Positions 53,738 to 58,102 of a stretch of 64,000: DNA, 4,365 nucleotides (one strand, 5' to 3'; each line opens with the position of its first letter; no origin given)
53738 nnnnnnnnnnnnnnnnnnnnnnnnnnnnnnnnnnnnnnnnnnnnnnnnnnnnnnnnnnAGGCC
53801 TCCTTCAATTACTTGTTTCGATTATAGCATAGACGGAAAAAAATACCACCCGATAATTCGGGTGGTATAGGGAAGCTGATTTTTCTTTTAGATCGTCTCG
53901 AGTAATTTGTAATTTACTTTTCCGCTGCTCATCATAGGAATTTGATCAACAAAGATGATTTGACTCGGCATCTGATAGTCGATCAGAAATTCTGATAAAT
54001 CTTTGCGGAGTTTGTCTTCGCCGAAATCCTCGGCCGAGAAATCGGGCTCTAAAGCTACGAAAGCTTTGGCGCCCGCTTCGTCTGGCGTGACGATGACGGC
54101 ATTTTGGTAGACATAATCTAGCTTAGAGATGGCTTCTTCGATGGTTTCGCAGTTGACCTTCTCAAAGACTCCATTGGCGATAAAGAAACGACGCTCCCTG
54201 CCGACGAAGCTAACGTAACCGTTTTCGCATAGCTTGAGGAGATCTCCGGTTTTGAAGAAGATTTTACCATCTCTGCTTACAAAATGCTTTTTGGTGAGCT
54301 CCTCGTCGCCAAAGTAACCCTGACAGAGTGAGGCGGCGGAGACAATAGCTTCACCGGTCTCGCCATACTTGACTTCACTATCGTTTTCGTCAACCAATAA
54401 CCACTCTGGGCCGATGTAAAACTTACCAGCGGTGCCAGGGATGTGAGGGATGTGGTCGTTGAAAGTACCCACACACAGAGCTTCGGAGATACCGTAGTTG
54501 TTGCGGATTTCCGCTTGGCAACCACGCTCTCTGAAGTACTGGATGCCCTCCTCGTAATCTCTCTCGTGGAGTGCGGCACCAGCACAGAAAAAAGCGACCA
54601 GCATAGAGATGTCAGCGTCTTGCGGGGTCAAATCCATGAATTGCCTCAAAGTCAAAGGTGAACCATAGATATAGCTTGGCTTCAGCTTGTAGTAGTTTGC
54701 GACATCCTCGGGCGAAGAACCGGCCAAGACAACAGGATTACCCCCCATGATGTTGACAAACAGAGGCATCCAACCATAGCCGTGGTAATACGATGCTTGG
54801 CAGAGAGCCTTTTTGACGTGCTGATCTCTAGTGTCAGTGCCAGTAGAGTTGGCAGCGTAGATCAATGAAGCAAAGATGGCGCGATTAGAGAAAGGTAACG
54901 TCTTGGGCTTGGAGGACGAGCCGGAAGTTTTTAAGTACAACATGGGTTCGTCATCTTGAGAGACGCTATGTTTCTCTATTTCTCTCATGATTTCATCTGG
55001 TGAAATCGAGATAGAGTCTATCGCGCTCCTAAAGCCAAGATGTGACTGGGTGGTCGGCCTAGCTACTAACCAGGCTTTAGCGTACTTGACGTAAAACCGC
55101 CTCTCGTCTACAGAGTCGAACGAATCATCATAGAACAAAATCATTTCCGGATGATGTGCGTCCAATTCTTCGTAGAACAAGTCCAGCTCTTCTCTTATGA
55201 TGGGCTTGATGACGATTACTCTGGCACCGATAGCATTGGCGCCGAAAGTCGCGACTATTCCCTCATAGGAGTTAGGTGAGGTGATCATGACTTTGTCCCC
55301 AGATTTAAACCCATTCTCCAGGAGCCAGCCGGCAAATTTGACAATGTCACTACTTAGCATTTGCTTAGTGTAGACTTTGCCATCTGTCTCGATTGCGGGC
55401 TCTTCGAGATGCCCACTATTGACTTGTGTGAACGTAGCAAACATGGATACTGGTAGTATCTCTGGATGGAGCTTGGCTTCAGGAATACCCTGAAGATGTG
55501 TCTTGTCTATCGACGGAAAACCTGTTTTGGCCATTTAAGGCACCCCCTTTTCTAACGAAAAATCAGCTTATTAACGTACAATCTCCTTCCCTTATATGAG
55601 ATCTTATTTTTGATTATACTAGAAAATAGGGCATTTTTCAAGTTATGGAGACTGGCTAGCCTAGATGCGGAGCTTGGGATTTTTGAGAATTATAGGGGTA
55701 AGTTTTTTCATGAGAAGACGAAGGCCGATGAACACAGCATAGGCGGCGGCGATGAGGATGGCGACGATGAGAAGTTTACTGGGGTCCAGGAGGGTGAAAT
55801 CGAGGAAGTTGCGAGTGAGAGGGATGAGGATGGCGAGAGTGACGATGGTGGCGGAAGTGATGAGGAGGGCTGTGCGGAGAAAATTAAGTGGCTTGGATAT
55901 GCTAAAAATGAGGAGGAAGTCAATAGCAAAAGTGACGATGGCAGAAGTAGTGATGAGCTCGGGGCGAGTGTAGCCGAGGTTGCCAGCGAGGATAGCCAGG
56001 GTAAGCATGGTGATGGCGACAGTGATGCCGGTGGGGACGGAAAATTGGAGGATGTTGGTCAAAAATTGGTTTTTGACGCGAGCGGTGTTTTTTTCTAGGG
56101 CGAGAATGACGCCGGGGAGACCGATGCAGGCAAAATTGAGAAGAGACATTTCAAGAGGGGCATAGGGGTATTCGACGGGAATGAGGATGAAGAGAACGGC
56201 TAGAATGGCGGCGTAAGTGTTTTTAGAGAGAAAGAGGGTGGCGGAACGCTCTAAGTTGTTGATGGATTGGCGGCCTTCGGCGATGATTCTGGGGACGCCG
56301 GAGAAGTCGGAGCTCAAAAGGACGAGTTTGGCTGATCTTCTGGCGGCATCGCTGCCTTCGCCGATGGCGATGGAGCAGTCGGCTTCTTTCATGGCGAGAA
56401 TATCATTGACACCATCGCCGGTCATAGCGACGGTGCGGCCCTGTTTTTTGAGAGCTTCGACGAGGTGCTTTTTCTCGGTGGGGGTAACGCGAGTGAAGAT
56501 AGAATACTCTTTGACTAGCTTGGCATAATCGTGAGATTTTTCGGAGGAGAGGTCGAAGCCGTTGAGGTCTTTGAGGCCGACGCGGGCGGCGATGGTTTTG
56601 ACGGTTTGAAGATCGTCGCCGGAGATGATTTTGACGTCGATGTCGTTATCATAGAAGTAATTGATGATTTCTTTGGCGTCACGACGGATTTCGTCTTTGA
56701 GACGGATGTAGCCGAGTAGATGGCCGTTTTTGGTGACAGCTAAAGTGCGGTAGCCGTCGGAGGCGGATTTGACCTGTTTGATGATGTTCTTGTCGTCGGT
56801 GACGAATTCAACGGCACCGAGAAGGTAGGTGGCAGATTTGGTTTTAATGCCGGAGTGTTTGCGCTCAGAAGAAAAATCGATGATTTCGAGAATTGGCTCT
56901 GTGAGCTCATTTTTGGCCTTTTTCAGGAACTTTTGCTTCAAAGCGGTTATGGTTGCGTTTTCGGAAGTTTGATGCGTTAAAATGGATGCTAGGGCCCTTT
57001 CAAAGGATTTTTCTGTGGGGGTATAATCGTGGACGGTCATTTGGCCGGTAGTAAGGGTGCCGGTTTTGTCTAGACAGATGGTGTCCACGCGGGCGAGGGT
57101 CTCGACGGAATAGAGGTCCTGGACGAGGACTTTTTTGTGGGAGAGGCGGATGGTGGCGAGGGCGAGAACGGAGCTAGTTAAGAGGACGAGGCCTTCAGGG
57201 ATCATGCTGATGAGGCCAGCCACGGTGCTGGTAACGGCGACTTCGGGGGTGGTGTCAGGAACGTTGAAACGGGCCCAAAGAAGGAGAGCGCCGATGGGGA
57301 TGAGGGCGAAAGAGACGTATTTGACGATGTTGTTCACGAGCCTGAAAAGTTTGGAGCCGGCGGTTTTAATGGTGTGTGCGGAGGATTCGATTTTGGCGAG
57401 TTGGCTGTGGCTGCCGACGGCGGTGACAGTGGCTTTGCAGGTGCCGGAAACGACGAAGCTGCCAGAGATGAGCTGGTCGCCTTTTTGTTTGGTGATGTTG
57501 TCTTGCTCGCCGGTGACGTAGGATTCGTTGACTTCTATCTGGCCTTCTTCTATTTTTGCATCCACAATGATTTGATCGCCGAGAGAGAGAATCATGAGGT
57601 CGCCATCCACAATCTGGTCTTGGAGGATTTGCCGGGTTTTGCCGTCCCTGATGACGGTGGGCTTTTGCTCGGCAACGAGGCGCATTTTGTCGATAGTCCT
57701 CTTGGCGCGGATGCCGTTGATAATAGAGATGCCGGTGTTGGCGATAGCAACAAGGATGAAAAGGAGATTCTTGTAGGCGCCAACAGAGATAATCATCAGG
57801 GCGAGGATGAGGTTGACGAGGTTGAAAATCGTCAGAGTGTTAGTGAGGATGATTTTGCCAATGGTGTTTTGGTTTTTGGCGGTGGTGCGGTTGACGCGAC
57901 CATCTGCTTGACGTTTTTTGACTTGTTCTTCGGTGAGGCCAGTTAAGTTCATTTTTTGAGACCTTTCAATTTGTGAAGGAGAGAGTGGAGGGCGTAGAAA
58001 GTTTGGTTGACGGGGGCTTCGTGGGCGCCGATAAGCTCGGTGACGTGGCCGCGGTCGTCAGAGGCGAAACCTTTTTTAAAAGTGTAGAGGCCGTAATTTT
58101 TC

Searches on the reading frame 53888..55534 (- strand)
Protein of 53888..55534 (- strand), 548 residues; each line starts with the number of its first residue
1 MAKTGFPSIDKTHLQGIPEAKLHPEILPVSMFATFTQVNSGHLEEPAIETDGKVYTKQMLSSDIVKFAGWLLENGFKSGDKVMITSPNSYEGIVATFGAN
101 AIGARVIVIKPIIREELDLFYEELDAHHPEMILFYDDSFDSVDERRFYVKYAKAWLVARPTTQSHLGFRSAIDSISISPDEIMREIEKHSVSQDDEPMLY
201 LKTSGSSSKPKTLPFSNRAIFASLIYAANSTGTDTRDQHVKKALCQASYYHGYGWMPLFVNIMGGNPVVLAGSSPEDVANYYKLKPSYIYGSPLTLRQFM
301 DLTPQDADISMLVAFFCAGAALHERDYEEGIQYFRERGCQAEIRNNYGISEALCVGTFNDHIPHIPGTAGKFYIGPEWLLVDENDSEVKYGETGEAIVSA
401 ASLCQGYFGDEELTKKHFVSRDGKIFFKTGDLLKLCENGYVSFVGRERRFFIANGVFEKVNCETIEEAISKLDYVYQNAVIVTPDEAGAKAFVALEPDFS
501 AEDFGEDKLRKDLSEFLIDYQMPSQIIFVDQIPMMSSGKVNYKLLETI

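Call 63: search_protein_families(library=pfam, proteins=[window:53888-55534:-], max_evalue=0.00001)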
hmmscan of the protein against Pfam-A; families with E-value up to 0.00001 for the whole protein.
window:53888-55534:- (548 aa): 2 families
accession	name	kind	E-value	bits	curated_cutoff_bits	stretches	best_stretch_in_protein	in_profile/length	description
PF00501.34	AMP-binding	-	1.5e-35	123.1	29.9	1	40-408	6-384/384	AMP-binding enzyme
PF13193.12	AMP-binding_C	-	6.3e-08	33.9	24.5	1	465-539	2-76/76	AMP-binding enzyme C-terminal domain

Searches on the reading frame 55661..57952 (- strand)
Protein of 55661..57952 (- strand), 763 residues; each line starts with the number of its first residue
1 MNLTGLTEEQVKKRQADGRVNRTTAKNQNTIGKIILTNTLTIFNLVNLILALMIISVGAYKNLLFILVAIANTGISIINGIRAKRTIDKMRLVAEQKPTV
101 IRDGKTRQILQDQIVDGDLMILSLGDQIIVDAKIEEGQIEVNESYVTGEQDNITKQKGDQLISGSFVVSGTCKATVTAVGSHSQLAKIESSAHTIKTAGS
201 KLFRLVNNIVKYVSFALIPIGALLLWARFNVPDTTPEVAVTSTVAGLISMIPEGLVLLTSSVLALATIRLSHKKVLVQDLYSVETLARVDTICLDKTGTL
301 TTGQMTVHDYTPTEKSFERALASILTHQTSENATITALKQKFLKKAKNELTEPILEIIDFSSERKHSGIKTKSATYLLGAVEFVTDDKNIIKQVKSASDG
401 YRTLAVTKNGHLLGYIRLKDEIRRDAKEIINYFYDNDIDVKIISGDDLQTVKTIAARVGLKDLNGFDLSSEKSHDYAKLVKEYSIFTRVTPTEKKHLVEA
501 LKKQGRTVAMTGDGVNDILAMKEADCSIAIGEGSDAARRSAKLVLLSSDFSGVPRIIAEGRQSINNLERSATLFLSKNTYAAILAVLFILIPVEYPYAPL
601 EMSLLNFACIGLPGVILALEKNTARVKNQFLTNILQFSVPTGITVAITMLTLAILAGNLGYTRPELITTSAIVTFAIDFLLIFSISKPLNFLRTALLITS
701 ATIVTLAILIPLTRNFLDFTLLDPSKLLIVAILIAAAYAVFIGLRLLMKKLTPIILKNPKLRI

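Call 63: search_protein_families(library=pfam, proteins=[window:55661-57952:-], max_evalue=0.00001)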
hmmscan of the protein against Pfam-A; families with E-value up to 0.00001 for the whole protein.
window:55661-57952:- (763 aa): 3 families
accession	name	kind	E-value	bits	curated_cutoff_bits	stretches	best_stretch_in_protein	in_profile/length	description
PF00122.25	E1-E2_ATPase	-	5.4e-38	130.8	28.1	1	96-273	5-181/181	E1-E2 ATPase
PF00702.32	Hydrolase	-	4.1e-22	79.9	26.4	1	289-525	1-191/191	haloacid dehalogenase-like hydrolase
PF08282.18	Hydrolase_3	-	2.2e-07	31.3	20.9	0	495-557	193-255/255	haloacid dehalogenase-like hydrolase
